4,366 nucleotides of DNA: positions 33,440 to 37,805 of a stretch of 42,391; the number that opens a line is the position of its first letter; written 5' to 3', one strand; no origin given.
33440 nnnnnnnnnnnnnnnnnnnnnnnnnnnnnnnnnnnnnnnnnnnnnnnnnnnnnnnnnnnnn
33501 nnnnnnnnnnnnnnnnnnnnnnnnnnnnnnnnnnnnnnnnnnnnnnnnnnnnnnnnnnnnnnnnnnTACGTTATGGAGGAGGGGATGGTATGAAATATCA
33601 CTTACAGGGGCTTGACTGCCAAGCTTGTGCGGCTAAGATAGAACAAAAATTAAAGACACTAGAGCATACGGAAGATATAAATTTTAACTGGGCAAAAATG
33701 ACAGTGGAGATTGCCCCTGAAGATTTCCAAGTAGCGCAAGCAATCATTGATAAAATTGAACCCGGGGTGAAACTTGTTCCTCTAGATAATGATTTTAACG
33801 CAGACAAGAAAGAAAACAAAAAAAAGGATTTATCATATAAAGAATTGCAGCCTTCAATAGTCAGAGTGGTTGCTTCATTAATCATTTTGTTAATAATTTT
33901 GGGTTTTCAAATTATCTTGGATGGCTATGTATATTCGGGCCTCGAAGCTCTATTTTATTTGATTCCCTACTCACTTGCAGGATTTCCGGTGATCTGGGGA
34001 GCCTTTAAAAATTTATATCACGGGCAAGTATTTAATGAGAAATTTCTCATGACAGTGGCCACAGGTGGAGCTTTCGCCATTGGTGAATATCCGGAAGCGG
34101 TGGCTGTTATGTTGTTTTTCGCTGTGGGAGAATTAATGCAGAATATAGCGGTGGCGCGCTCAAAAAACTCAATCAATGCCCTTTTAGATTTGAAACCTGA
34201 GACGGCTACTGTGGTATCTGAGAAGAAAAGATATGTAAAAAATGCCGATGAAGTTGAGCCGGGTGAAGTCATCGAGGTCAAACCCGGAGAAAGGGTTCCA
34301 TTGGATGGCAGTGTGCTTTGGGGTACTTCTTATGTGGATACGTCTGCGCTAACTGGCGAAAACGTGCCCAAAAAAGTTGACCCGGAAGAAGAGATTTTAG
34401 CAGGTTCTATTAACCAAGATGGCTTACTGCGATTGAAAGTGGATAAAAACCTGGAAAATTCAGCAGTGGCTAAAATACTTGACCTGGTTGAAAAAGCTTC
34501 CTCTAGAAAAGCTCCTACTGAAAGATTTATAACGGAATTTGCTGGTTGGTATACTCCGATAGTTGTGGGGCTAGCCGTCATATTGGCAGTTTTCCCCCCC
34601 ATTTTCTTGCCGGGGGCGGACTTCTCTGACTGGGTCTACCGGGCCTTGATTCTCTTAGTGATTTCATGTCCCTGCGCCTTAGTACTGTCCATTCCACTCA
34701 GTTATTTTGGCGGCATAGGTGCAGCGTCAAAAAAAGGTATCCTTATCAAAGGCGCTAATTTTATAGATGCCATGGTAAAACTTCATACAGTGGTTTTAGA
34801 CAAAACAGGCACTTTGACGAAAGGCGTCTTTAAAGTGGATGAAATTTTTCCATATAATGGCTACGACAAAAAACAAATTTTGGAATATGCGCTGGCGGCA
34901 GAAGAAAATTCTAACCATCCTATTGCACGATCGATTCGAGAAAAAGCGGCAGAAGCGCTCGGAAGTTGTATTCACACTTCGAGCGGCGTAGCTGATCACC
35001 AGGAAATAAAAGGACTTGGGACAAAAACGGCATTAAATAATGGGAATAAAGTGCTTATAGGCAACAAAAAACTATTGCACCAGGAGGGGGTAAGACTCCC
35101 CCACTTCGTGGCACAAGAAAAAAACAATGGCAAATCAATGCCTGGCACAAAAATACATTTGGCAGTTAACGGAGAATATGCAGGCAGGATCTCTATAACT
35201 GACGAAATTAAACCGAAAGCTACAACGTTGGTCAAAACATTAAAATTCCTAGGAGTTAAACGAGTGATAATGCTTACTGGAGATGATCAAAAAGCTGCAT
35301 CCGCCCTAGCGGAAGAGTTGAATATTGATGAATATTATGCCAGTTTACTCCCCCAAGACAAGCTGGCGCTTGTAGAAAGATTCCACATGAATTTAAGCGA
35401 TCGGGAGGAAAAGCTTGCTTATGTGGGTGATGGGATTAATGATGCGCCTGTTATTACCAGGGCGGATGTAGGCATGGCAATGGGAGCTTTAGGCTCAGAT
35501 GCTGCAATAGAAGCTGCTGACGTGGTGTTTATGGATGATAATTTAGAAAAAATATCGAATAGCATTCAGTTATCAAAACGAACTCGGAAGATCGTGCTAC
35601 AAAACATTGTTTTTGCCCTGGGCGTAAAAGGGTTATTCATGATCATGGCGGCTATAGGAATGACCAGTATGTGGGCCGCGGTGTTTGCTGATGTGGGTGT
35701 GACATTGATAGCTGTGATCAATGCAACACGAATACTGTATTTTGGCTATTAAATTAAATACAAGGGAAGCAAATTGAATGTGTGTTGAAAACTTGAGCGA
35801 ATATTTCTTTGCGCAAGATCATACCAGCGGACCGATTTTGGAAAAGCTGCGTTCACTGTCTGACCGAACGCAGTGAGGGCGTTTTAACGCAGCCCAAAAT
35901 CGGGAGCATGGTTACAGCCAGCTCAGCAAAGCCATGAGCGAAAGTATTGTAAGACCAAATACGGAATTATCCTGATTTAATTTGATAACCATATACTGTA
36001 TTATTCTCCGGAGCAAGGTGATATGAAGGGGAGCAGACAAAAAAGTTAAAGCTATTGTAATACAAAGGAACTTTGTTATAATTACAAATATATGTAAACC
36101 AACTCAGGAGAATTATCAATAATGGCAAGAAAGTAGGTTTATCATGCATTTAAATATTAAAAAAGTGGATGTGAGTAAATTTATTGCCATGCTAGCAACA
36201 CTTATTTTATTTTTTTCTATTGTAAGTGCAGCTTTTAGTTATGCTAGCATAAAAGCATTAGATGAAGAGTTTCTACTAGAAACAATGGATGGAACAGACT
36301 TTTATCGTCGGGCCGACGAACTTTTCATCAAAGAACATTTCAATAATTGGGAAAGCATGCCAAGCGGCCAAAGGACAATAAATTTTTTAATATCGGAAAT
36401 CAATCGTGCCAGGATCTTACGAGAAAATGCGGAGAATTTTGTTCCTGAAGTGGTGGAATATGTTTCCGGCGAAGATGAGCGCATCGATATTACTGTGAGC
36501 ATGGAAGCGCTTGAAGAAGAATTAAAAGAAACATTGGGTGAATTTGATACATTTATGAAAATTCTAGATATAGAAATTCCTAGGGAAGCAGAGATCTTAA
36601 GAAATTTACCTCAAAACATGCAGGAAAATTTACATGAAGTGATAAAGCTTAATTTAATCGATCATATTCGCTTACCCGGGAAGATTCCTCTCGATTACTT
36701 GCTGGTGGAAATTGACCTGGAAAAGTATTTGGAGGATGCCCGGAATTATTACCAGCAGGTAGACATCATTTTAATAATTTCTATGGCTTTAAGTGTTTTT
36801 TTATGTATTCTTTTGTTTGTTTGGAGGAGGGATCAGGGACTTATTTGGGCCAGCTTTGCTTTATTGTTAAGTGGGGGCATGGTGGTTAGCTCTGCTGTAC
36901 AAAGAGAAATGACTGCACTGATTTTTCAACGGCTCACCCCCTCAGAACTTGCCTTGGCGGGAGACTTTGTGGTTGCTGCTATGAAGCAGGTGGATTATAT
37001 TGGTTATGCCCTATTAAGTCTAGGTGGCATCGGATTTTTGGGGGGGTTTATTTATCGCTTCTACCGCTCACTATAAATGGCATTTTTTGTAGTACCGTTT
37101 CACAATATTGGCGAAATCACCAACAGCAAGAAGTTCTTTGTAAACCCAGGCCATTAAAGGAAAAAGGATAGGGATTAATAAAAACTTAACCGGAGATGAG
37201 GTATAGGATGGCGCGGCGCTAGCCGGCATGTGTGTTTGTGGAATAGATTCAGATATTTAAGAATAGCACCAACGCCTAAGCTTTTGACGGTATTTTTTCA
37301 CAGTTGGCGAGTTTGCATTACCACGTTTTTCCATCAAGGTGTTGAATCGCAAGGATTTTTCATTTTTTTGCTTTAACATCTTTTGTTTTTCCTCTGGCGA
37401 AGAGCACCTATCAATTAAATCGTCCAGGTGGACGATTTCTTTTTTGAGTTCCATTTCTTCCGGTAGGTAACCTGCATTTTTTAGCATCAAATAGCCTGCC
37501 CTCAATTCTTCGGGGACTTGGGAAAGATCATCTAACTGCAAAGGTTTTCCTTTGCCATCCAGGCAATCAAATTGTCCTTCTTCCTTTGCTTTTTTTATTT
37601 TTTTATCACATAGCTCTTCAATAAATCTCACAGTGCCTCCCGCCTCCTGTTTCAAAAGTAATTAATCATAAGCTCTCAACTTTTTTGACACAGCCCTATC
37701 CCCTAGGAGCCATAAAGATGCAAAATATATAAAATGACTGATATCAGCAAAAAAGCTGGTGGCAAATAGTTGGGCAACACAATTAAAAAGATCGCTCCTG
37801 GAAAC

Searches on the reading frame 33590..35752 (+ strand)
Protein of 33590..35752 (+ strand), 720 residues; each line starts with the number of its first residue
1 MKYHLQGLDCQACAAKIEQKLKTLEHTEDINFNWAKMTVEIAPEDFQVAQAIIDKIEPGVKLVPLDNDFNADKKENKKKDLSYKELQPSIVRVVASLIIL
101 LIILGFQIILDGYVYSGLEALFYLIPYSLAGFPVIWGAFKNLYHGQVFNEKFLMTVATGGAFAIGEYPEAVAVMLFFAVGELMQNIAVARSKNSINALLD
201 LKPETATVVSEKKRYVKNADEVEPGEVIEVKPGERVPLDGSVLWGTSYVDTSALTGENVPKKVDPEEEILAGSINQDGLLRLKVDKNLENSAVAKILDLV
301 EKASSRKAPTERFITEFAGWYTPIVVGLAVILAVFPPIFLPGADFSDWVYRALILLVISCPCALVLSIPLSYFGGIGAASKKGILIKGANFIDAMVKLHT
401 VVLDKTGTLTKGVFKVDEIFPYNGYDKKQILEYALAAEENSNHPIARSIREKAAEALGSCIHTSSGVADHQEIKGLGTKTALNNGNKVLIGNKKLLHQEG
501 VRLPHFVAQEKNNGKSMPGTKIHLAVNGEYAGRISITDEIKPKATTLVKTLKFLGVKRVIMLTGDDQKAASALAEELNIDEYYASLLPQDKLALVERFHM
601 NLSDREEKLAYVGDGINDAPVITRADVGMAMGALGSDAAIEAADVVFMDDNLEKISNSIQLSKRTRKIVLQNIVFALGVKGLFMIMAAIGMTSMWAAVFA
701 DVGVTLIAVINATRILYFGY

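Call 96: search_protein_families(library=pfam, proteins=[window:33590-35752:+], max_evalue=0.00001)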
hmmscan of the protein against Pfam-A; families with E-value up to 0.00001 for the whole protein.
window:33590-35752:+ (720 aa): 3 families
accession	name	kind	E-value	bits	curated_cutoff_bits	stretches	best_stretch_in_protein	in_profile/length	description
PF00122.25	E1-E2_ATPase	-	9.7e-47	159.3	28.1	1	201-382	2-181/181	E1-E2 ATPase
PF00702.32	Hydrolase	-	3.1e-27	96.7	26.4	1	400-626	3-191/191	haloacid dehalogenase-like hydrolase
PF00403.32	HMA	-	1.6e-06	28.8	24.8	1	4-57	3-57/62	Heavy-metal-associated domain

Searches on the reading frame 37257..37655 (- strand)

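Call 96: search_protein_families(library=pfam, proteins=[window:37257-37655:-], max_evalue=0.00001)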
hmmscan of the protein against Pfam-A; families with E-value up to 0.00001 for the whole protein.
window:37257-37655:- (132 aa): 1 family
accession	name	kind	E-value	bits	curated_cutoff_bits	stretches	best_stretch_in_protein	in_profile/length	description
PF09350.15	DJC28_CD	-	1.9e-22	79.6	27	1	16-81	2-69/70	DnaJ homologue, subfamily C, member 28, conserved domain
